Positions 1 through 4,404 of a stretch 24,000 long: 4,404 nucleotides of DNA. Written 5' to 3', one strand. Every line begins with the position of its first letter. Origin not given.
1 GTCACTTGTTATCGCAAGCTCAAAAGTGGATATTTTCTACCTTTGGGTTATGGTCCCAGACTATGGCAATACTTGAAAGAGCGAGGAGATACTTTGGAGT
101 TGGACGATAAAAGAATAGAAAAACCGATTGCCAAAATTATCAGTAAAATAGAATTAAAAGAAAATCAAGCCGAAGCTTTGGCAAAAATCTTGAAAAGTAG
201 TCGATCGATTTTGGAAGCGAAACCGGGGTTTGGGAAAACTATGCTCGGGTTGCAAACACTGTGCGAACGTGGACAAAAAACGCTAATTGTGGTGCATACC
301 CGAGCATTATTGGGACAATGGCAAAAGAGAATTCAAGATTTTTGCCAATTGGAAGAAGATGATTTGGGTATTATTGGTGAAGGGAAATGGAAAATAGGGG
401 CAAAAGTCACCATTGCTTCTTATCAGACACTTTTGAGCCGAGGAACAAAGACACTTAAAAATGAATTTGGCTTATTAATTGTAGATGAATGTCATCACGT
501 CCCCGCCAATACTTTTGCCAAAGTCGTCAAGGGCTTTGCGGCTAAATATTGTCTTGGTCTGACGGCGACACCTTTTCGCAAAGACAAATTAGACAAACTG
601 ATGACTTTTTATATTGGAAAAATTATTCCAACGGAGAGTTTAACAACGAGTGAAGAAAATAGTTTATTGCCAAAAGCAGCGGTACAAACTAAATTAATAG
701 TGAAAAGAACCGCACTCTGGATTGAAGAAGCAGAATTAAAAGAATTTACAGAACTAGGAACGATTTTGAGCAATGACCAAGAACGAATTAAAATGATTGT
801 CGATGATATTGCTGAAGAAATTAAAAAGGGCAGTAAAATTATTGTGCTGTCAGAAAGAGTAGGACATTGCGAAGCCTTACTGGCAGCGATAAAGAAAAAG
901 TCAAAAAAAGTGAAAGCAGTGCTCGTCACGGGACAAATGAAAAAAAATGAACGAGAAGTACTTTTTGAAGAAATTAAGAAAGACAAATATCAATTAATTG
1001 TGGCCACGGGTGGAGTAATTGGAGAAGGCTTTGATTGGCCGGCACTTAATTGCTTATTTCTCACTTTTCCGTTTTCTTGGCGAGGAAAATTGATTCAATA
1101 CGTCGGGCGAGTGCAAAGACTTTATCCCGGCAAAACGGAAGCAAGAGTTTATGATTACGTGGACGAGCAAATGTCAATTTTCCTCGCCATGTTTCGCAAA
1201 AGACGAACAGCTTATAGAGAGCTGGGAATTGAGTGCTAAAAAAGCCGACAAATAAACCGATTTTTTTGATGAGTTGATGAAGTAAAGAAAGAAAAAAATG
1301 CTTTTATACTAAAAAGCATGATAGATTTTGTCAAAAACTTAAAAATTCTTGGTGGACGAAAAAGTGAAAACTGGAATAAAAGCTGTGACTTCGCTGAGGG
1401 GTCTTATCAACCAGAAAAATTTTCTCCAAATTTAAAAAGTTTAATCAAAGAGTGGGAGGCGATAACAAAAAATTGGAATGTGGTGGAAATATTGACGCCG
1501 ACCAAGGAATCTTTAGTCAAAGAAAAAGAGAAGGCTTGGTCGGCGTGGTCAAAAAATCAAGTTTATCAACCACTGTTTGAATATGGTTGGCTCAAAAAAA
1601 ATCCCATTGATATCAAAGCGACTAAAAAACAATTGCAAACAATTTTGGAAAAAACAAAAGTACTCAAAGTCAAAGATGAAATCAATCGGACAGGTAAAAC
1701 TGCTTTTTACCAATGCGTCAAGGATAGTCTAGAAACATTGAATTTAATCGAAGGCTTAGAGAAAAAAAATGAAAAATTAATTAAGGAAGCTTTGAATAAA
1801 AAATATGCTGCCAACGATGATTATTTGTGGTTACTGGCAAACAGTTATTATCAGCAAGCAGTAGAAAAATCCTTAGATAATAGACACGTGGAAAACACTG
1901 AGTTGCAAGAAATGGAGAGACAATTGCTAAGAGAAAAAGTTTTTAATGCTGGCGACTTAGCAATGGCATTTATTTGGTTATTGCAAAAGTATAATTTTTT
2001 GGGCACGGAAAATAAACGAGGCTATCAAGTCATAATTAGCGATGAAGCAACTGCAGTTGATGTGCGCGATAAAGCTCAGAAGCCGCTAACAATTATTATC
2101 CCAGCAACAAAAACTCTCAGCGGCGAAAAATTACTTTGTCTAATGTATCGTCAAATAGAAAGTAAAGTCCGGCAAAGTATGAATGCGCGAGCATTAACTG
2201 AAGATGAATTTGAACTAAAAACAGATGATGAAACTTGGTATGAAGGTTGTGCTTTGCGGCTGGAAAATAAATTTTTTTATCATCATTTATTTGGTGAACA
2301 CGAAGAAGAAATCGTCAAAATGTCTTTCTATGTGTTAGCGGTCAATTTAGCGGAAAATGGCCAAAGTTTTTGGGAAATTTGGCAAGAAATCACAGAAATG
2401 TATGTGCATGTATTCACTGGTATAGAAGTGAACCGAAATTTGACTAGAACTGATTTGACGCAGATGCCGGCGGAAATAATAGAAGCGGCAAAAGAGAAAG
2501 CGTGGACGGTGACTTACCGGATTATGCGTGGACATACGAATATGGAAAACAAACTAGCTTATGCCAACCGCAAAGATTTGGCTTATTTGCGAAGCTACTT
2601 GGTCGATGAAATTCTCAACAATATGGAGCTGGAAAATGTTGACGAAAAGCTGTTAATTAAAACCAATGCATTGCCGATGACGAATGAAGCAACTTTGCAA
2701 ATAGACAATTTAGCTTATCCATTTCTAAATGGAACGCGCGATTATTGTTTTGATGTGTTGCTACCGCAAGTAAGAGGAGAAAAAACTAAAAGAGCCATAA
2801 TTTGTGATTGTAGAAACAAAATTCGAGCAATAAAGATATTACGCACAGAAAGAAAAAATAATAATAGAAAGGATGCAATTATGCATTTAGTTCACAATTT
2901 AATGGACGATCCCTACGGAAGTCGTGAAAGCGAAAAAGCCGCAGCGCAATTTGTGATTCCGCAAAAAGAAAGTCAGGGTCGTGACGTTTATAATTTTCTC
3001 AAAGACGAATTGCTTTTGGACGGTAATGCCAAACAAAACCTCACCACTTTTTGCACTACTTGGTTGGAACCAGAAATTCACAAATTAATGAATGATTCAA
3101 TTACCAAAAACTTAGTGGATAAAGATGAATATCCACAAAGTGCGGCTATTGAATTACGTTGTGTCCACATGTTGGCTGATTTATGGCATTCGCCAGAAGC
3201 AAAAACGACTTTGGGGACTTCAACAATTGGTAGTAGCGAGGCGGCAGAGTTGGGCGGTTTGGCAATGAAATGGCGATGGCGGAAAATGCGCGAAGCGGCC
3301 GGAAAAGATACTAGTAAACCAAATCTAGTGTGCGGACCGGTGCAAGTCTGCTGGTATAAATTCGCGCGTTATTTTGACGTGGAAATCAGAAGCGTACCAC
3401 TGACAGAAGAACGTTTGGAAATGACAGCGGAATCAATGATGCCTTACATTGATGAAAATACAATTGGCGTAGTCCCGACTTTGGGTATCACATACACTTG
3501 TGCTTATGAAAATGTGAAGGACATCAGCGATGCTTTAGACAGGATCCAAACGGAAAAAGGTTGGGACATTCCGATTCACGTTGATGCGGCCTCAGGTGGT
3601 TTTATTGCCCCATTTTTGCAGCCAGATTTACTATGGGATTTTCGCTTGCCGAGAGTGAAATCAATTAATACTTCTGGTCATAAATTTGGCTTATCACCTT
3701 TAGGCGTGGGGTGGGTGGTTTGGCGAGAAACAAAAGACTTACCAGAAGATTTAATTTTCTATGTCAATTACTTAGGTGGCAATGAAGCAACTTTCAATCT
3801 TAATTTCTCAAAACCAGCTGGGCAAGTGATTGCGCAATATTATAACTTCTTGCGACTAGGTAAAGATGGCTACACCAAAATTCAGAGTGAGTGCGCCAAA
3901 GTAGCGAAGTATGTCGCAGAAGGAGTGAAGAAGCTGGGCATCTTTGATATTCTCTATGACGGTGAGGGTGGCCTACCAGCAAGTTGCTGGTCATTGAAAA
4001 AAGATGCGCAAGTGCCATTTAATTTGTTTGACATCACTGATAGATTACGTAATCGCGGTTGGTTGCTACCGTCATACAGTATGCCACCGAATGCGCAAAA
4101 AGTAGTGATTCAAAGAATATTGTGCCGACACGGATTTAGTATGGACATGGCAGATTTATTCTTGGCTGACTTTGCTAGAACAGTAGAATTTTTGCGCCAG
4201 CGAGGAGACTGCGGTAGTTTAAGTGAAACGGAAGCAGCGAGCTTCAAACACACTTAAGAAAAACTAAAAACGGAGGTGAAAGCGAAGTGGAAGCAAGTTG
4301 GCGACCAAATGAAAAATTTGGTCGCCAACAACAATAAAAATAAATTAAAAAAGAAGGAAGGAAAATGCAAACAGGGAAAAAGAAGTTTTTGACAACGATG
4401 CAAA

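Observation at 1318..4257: Glutamate decarboxylase carrying a ~520-aa DUF1704/MATCAP-like pseudo-peptidase region at its N-terminus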

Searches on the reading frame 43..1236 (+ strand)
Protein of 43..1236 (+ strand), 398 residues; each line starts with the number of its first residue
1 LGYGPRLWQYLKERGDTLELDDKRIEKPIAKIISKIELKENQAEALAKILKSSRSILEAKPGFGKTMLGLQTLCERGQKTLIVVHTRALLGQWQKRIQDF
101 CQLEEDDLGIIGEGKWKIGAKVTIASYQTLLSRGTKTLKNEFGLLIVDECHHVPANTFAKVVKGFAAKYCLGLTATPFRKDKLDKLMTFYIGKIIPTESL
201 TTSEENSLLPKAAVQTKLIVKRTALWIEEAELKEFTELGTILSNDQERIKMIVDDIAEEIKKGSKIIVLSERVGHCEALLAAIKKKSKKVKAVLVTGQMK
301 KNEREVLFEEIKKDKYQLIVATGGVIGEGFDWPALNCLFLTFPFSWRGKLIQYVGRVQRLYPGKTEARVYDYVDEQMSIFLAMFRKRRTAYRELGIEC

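Call 11: search_protein_families(library=pfam, proteins=[window:43-1236:+], max_evalue=0.001)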
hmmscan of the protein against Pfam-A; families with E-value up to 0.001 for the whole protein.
window:43-1236:+ (398 aa): 6 families
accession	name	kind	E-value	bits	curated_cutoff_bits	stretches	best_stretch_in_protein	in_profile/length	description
PF04851.21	ResIII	-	3.6e-26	92.5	22.5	1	35-179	1-164/164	Type III restriction enzyme, res subunit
PF00270.35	DEAD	-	4.3e-15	56.3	26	1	40-179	2-162/167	DEAD/DEAH box helicase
PF00271.37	Helicase_C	-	6.5e-14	52.6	23.5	1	256-359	10-108/110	Helicase conserved C-terminal domain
PF00176.29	SNF2-rel_dom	-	4.4e-07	29.7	24.9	1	56-182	21-168/290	SNF2-related domain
PF13604.12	AAA_30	-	0.00017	21.8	27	0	38-163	2-110/191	AAA domain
PF16203.11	ERCC3_RAD25_C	-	0.00024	20.9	27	1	260-363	57-154/248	ERCC3/RAD25/XPB C-terminal helicase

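Call 61: search_protein_families(library=ncbifam, proteins=[window:43-1236:+], max_evalue=0.001)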
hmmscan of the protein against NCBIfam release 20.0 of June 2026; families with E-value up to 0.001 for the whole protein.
window:43-1236:+ (398 aa): 18 families
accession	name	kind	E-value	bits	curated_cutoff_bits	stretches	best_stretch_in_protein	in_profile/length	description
NF045503.1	repair_heli_XPB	equivalog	1.2e-27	96.7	610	1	34-376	180-524/548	DNA repair helicase XPB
NF053632.1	heli_RadD_YejH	equivalog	3.7e-25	88.2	720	1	62-382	32-364/573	DNA repair helicase RadD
TIGR04095.1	dnd_restrict_1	equivalog_domain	1.2e-19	70.6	600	2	206-373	238-396/451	DNA phosphorothioation system restriction enzyme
TIGR00603.1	rad25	subfamily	4.6e-15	54.9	328.7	1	56-364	279-593/734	DNA repair helicase rad25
NF046051.1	restrict_EcoAI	equivalog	8.4e-13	47.6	550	1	7-374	127-530/768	EcoAI/FtnUII family type I restriction enzme subunit R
NF041062.1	DpdE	equivalog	7.2e-11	40.8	500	1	34-182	150-302/1048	protein DpdE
TIGR00580.2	mfd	equivalog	1.3e-08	33.7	800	1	250-340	629-718/907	transcription-repair coupling factor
TIGR00643.1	recG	equivalog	3.3e-07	29.4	659.4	1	241-340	427-532/629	ATP-dependent DNA helicase RecG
TIGR01587.1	cas3_core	equivalog_domain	3.5e-07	29.7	102.45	1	206-360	189-319/358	CRISPR-associated helicase Cas3'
TIGR02621.3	cas3_GSU0051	exception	4.8e-07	29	400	1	171-332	206-348/854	type I-G CRISPR-associated helicase/endonuclease Cas3g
TIGR00348.1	hsdR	subfamily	6.3e-07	28.3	284.55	0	284-374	566-656/674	HsdR family type I site-specific deoxyribonuclease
NF042964.1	phospholipD_antiphage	equivalog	3.9e-06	25.5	1100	0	292-367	722-796/895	phospholipase D-like domain-containing anti-phage protein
NF008164.0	PRK10917.1-2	equivalog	3.3e-05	22.3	785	1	246-338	469-567/704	ATP-dependent DNA helicase RecG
NF008165.0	PRK10917.1-3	equivalog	6.7e-05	21.5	711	0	275-333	494-552/692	ATP-dependent DNA helicase RecG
NF008163.0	PRK10917.1-1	equivalog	0.00016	20.2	796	1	276-335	503-561/692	ATP-dependent DNA helicase RecG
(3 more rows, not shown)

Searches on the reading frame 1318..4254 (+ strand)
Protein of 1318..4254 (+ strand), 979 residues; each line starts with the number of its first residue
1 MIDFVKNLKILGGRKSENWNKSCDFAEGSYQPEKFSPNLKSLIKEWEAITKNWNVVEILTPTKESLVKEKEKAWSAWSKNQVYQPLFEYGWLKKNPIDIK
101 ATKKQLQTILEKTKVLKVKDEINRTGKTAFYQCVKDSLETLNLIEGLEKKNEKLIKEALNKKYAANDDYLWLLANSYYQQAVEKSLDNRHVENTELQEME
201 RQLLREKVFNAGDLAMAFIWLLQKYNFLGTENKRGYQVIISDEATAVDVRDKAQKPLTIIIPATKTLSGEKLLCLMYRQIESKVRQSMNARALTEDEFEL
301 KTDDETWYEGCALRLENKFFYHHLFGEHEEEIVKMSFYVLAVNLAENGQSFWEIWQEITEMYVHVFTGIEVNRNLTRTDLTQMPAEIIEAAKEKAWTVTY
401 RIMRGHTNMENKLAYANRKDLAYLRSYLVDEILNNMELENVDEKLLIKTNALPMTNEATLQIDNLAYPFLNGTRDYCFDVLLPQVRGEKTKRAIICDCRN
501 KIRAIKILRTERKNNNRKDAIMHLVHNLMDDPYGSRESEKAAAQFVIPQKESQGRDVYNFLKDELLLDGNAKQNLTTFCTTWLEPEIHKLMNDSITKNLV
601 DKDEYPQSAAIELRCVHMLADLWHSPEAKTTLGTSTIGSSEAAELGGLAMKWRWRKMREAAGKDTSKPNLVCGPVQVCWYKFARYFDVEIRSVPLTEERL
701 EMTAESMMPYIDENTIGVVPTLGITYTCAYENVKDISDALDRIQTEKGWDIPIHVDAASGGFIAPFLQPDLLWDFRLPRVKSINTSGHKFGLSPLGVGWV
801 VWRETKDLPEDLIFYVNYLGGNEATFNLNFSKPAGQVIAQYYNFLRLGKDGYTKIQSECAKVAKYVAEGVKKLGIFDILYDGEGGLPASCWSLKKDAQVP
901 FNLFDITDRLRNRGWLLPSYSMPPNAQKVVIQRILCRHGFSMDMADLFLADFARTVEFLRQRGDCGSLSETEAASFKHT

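Call 3: search_protein_families(library=pfam, proteins=[window:1318-4254:+], max_evalue=1)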
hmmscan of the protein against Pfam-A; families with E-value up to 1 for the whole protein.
window:1318-4254:+ (979 aa): 3 families
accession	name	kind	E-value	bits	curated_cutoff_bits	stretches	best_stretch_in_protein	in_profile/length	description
PF00282.25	Pyridoxal_deC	-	3.7e-79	266.6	27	1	564-894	19-375/375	Pyridoxal-dependent decarboxylase conserved domain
PF00580.27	UvrD-helicase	-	0.038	14.1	23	1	134-244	106-221/271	UvrD/REP helicase N-terminal domain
PF08014.17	MATCAP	-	0.047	13.1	27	0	390-428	260-294/365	Microtubule-associated tyrosine carboxypeptidase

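Call 4: search_protein_families(library=ncbifam, proteins=[window:1318-4254:+], max_evalue=1)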
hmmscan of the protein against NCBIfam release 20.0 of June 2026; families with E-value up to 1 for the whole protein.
window:1318-4254:+ (979 aa): 3 families
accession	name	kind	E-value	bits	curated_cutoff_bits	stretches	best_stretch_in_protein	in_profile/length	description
TIGR01788.1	Glu-decarb-GAD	equivalog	4.5e-187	622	380.4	1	533-959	3-430/431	glutamate decarboxylase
TIGR03812.1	tyr_de_CO2_Arch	equivalog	1e-35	123.3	299.4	1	573-917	23-343/375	tyrosine decarboxylase MfnA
NF002748.0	PRK02769.1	equivalog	1e-15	57.4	305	1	681-875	125-315/382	histidine decarboxylase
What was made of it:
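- TIGR01788 scores 622 bits (call 4).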

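Call 12: find_homologous_proteins(query=window:1318-4254:+, max_evalue=1e-10)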
Query window:1318-4254:+ (979 aa): 3 proteins with E <= 1e-10 among 8000 candidates.
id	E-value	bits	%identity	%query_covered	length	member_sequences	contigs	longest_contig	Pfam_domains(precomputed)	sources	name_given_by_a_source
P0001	0.0e+0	2270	100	100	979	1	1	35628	PF00282.26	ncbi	-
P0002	0.0e+0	1654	74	98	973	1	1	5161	PF00282.26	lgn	-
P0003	0.0e+0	1506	68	98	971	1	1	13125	PF00282.26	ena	-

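Call 13: find_encoding_contigs(protein=P0001, flank=10000)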
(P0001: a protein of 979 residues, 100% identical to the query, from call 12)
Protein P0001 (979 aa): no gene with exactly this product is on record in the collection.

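Call 14: find_encoding_contigs(protein=P0002, flank=10000)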
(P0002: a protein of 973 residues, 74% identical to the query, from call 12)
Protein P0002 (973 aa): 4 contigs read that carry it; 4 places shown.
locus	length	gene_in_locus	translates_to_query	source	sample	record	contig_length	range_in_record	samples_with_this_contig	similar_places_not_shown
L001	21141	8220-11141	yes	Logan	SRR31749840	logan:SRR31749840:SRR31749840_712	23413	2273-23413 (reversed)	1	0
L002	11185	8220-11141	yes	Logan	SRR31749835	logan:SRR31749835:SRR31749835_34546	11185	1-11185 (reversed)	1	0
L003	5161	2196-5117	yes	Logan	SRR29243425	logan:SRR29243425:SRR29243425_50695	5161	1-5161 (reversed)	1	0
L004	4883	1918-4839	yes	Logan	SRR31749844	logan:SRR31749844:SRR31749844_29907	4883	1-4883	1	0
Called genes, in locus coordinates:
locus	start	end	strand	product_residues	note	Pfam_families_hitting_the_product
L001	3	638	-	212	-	?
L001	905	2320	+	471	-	PF01336:tRNA_anti-codon, PF00152:tRNA-synt_2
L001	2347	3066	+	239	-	PF00483:NTP_transferase, PF12804:NTP_transf_3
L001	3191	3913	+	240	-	-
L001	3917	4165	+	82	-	-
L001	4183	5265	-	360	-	-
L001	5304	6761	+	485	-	PF01406:tRNA-synt_1e, PF01921:tRNA-synt_1f (faint), PF00133:tRNA-synt_1 (weak), PF09334:tRNA-synt_1g (weak), PF23493:CysS_C (weak)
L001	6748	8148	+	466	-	PF00176:SNF2-rel_dom (weak), PF00270:DEAD, PF04851:ResIII, PF00271:Helicase_C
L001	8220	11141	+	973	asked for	PF00282:Pyridoxal_deC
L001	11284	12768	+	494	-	PF00324:AA_permease, PF13520:AA_permease_2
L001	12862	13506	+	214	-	PF02518:HATPase_c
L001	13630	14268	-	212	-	PF12641:Flavodoxin_3 (faint), PF12682:Flavodoxin_4, PF12724:Flavodoxin_5 (faint)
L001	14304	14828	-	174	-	PF02870:Methyltransf_1N, PF01035:DNA_binding_1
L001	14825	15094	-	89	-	PF12674:Zn_ribbon_2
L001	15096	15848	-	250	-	PF00583:Acetyltransf_1, PF13673:Acetyltransf_10 (faint), PF13508:Acetyltransf_7 (weak), PF14268:YoaP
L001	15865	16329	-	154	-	-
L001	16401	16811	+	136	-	PF04237:YjbR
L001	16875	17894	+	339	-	PF19077:Big_13 (faint), PF12733:Cadherin-like (faint), PF09136:Glucodextran_B, PF17936:Big_6 (weak)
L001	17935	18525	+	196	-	PF10502:Peptidase_S26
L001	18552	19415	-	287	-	PF02195:ParB_N, PF17762:HTH_ParB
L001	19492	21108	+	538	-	PF01743:PolyA_pol, PF12627:PolyA_pol_RNAbd, PF01966:HD, PF13735:tRNA_NucTran2_2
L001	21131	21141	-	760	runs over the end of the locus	?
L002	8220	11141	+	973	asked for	PF00282:Pyridoxal_deC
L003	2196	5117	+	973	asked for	PF00282:Pyridoxal_deC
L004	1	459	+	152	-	?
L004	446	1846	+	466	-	PF00176:SNF2-rel_dom (weak), PF00270:DEAD, PF04851:ResIII, PF00271:Helicase_C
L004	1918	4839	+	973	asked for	PF00282:Pyridoxal_deC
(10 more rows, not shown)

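Call 15: find_encoding_contigs(protein=P0003, flank=10000)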
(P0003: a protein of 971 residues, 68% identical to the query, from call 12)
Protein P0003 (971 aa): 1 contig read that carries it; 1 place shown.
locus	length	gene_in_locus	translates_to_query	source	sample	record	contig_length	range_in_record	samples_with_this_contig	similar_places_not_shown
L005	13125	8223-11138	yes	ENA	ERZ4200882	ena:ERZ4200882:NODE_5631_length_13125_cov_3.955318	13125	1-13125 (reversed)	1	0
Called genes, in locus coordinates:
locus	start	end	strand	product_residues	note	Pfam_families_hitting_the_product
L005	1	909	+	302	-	?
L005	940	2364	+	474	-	-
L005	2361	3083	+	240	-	PF00483:NTP_transferase, PF12804:NTP_transf_3 (weak)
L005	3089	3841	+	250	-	-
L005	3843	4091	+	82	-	-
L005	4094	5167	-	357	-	-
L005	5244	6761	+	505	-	PF01921:tRNA-synt_1f (faint), PF01406:tRNA-synt_1e, PF00133:tRNA-synt_1 (weak), PF09334:tRNA-synt_1g (weak), PF23493:CysS_C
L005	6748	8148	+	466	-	PF00176:SNF2-rel_dom (weak), PF00270:DEAD, PF04851:ResIII, PF07652:Flavi_DEAD (faint), PF00271:Helicase_C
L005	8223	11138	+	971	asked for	PF00282:Pyridoxal_deC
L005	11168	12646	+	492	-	PF00324:AA_permease, PF13520:AA_permease_2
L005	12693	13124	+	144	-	?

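Call 22: list_cluster_members(proteins=[P0001, P0002, P0003])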
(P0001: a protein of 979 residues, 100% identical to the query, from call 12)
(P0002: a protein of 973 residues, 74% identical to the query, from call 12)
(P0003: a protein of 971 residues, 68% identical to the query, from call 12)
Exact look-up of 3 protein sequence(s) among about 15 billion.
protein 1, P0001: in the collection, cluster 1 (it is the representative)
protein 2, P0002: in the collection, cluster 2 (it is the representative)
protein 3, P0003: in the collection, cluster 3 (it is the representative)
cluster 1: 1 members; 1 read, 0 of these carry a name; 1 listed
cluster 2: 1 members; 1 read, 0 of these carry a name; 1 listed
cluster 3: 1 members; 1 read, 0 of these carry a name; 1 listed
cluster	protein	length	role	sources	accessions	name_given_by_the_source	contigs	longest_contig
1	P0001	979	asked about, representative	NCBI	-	-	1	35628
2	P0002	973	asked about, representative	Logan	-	-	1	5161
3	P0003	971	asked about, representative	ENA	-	-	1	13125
